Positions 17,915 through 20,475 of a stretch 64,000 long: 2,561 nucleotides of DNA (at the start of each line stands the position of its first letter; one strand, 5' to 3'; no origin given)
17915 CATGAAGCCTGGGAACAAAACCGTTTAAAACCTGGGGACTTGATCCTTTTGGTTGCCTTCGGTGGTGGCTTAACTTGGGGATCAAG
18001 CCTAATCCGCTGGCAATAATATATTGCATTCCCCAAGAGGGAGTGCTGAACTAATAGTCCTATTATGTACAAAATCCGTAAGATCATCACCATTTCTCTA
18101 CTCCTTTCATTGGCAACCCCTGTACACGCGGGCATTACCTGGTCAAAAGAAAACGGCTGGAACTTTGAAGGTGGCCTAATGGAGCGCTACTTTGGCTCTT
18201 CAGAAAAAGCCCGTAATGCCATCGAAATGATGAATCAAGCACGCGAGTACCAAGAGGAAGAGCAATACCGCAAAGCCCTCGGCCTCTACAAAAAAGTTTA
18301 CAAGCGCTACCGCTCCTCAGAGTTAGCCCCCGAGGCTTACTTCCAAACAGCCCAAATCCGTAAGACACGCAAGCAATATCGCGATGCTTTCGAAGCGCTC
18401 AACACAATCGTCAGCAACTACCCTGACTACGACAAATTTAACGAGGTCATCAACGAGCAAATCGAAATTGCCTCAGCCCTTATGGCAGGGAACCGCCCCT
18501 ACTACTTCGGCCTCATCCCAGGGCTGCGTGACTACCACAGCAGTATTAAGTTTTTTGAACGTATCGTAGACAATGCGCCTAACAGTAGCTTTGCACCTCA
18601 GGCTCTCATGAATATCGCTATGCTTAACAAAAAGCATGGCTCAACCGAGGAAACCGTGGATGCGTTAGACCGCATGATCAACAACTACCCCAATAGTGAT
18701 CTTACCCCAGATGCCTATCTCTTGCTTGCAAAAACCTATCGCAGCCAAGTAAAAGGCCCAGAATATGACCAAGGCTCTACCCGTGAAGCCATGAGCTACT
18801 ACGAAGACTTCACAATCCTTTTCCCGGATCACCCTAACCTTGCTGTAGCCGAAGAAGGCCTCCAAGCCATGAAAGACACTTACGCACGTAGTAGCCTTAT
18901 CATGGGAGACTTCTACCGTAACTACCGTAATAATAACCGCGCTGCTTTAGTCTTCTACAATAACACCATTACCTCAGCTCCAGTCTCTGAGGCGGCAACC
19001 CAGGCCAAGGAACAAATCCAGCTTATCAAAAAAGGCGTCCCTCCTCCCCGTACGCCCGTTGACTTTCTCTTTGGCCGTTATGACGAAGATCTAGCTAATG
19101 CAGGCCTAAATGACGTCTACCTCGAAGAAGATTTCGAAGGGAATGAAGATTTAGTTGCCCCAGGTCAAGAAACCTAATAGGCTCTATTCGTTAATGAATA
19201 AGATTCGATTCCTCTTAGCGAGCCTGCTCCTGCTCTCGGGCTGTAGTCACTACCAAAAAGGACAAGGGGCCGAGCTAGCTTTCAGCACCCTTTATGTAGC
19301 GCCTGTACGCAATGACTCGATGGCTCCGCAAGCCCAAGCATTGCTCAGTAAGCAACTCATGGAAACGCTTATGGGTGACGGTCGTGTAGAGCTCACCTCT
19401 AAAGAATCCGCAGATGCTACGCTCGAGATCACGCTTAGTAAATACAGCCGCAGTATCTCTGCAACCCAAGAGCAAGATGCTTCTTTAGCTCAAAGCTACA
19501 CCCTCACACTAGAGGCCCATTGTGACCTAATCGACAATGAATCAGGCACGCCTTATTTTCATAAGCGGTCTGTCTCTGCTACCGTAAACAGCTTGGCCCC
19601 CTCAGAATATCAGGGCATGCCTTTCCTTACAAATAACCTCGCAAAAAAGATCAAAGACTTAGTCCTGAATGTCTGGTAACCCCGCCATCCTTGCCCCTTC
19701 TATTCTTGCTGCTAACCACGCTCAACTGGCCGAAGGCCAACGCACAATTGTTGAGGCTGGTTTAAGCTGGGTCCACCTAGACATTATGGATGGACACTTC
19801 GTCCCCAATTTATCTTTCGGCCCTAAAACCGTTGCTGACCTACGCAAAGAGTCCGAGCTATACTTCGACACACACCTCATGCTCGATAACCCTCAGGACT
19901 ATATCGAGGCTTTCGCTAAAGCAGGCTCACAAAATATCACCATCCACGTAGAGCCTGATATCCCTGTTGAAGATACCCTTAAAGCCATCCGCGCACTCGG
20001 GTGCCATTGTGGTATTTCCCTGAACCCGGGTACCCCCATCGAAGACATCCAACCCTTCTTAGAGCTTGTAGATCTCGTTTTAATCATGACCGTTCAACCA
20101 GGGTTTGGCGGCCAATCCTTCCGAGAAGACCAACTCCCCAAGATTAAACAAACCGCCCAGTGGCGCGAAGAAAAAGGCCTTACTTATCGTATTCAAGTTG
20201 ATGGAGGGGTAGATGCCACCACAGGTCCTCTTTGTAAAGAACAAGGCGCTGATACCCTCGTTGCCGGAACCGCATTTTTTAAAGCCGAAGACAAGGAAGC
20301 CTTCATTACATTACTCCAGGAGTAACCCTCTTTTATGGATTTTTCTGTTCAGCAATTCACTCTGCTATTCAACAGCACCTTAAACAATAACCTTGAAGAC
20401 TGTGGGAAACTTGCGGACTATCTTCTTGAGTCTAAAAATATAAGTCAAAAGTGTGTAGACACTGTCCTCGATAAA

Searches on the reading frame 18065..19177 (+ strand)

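Call 45: search_protein_families(library=pfam, proteins=[window:18065-19177:+], max_evalue=0.001)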
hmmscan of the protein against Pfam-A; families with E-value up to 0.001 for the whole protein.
window:18065-19177:+ (370 aa): 13 families
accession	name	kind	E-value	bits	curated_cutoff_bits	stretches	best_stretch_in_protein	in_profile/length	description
PF13174.12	TPR_6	-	2.9e-18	65.6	26.3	1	179-211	1-33/33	Tetratricopeptide repeat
PF13525.12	YfiO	-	4.3e-11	43.4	25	1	156-290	20-157/203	Outer membrane lipoprotein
PF13428.12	TPR_14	-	1.2e-10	41.4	23.5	0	89-123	1-35/44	Tetratricopeptide repeat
PF20308.4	TPR-S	-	1.7e-07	32.2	27.6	1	156-248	1-84/102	Tetratricopeptide Repeats-Sensor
PF07719.23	TPR_2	-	3.8e-07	30.2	27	0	55-82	4-31/34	Tetratricopeptide repeat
PF13432.12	TPR_16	-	4.6e-07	30.6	32.7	0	57-122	2-64/65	Tetratricopeptide repeat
PF14938.12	SNAP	-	1.9e-05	24.7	25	1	36-214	18-191/282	Soluble NSF attachment protein, SNAP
PF25062.1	ARM_TT21_N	-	6.6e-05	23.2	40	0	69-122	153-201/222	Tetratricopeptide repeat protein 21 N-terminal ARM repeat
PF09976.15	TPR_21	-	8.2e-05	22.9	25.5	0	47-129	34-115/193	Tetratricopeptide repeat-like domain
PF14559.12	TPR_19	-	0.00012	22.7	25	0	64-121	3-57/68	Tetratricopeptide repeat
PF13181.12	TPR_8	-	0.00037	20.9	25.7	0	90-121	2-33/34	Tetratricopeptide repeat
PF00515.34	TPR_1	-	0.00064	19.9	27.8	0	56-80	5-29/34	Tetratricopeptide repeat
PF25063.1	ARM_TT21_C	-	0.00091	19.6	35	0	47-127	126-202/209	Tetratricopeptide repeat protein 21 C-terminal ARM domain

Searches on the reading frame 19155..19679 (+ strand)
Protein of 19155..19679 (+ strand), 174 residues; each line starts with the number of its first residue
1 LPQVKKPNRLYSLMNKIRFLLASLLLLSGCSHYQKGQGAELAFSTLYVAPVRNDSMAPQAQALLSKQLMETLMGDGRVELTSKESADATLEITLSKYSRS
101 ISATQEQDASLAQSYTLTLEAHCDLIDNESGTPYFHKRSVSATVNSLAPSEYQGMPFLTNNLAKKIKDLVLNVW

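Call 45: search_protein_families(library=pfam, proteins=[window:19155-19679:+], max_evalue=0.001)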
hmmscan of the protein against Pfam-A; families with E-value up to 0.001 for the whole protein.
window:19155-19679:+ (174 aa): 1 family
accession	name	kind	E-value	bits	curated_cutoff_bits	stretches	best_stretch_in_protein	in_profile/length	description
PF04390.17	LptE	-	1.9e-08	35.4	23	1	43-137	1-81/118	Lipopolysaccharide-assembly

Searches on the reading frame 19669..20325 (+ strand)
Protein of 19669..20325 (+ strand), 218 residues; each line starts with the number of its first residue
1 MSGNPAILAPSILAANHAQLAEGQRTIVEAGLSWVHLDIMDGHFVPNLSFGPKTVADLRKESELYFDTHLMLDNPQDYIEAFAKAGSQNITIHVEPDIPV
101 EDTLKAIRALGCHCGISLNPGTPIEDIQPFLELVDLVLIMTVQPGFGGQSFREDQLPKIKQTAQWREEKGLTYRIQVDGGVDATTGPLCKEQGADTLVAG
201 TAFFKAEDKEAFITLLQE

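Call 45: search_protein_families(library=pfam, proteins=[window:19669-20325:+], max_evalue=0.001)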
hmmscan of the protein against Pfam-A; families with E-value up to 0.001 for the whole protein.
window:19669-20325:+ (218 aa): 1 family
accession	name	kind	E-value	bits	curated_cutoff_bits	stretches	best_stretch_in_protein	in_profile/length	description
PF00834.25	Ribul_P_3_epim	-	5.4e-66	222.2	21.1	1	8-204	2-198/198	Ribulose-phosphate 3 epimerase family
